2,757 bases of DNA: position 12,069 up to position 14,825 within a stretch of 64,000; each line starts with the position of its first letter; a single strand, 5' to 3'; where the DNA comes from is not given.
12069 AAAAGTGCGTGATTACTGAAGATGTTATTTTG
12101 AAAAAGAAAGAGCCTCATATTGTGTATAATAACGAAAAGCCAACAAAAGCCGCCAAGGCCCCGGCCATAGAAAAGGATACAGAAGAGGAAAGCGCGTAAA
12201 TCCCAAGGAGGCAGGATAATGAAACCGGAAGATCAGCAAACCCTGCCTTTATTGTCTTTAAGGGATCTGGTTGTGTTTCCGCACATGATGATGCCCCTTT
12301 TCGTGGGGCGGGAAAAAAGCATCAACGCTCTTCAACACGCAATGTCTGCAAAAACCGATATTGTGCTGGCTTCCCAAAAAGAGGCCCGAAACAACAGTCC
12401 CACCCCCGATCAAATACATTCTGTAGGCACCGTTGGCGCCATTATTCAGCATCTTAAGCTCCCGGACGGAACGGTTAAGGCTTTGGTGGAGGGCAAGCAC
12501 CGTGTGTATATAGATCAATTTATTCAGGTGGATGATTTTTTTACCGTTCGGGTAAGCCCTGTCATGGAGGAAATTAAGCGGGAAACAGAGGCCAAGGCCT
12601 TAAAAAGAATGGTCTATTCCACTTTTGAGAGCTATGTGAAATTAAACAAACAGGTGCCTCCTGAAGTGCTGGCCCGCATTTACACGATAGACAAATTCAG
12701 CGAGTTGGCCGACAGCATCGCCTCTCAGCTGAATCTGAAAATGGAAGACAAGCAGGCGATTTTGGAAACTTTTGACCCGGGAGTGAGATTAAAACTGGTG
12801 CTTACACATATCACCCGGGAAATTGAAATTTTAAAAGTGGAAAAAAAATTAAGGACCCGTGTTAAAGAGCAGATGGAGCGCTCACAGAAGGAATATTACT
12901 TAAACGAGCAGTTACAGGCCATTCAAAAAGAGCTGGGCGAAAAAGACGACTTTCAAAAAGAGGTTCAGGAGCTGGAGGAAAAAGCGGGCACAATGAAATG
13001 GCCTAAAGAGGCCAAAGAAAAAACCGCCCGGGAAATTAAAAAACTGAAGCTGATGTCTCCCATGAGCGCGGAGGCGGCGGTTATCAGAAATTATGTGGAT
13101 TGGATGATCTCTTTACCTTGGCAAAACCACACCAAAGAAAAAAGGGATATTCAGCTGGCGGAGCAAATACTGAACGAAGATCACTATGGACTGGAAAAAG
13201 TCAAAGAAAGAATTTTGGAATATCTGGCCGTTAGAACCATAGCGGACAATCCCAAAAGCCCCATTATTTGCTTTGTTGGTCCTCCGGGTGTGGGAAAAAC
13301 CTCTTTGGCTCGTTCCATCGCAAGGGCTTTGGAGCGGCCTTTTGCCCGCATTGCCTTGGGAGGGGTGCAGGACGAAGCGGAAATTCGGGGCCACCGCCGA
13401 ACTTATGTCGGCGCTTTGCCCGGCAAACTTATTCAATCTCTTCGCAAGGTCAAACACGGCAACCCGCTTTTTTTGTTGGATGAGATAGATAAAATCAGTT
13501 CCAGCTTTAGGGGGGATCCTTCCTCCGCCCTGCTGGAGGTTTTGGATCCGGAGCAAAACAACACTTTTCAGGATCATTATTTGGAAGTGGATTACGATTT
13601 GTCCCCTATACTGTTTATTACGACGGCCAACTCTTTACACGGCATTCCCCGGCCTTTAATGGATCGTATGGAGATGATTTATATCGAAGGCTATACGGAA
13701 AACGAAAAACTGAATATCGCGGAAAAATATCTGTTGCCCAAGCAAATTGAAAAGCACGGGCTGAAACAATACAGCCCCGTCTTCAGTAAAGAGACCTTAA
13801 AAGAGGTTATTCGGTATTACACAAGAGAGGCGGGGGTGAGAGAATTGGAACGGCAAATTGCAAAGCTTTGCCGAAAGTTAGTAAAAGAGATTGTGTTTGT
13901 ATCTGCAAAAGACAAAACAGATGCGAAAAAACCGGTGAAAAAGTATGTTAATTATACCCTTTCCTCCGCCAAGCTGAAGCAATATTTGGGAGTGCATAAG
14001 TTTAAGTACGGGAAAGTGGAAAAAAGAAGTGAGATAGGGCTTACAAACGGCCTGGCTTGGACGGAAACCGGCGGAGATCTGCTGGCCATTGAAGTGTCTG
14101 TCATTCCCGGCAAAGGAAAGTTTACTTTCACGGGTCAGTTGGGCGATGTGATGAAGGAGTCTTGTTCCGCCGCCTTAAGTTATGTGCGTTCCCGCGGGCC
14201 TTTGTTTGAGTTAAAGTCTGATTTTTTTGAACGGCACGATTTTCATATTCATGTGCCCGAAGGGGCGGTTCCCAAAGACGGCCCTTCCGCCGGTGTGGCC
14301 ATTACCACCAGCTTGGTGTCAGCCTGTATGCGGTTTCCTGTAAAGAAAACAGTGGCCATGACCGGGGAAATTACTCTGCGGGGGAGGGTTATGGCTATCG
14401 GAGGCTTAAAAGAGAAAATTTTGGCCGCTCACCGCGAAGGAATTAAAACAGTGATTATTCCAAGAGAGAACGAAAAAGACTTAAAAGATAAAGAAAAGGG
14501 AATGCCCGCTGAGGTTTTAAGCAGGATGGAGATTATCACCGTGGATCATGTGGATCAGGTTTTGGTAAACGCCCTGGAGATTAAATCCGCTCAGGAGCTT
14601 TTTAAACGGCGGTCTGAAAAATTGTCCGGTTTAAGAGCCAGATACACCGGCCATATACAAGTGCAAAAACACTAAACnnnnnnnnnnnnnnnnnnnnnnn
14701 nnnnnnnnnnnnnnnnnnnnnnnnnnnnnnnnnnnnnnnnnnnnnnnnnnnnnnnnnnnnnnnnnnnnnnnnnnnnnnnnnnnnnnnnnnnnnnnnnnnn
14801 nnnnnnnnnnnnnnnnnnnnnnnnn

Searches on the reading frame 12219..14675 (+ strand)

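Call 15: search_protein_families(library=pfam, proteins=[window:12219-14675:+], max_evalue=0.001)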
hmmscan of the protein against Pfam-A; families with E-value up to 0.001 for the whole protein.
window:12219-14675:+ (818 aa): 10 families
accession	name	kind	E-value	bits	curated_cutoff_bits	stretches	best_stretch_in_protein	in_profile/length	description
PF05362.19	Lon_C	-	3.4e-86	288.5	21.1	1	582-787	3-204/205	Lon protease (S16) C-terminal proteolytic domain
PF02190.22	LON_substr_bdg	-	5.2e-52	177.1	28.7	1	8-200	1-200/200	ATP-dependent protease La (LON) substrate-binding domain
PF00004.35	AAA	-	1.2e-23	84.4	21.2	1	350-488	1-127/131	ATPase family associated with various cellular activities (AAA)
PF22667.2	Lon_lid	-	1.6e-21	76.1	27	1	511-559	1-49/57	Lon protease AAA+ ATPase lid domain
PF13541.12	ChlI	-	5.8e-09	36.3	27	1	624-751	1-121/121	Subunit ChlI of Mg-chelatase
PF07728.20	AAA_5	-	2.3e-08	34.6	22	1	350-474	2-125/139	AAA domain (dynein-related subfamily)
PF13191.12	AAA_16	-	3.4e-06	28.1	32.6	1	324-385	4-62/167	AAA ATPase domain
PF07724.20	AAA_2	-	3.7e-06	27.5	27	1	350-471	6-124/166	AAA domain (Cdc48 subfamily)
PF08298.17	AAA_PrkA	-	1.5e-05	24.7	25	1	320-373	58-111/358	PrkA AAA domain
PF13401.12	AAA_22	-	0.00021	22.1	27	0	349-427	7-97/130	AAA domain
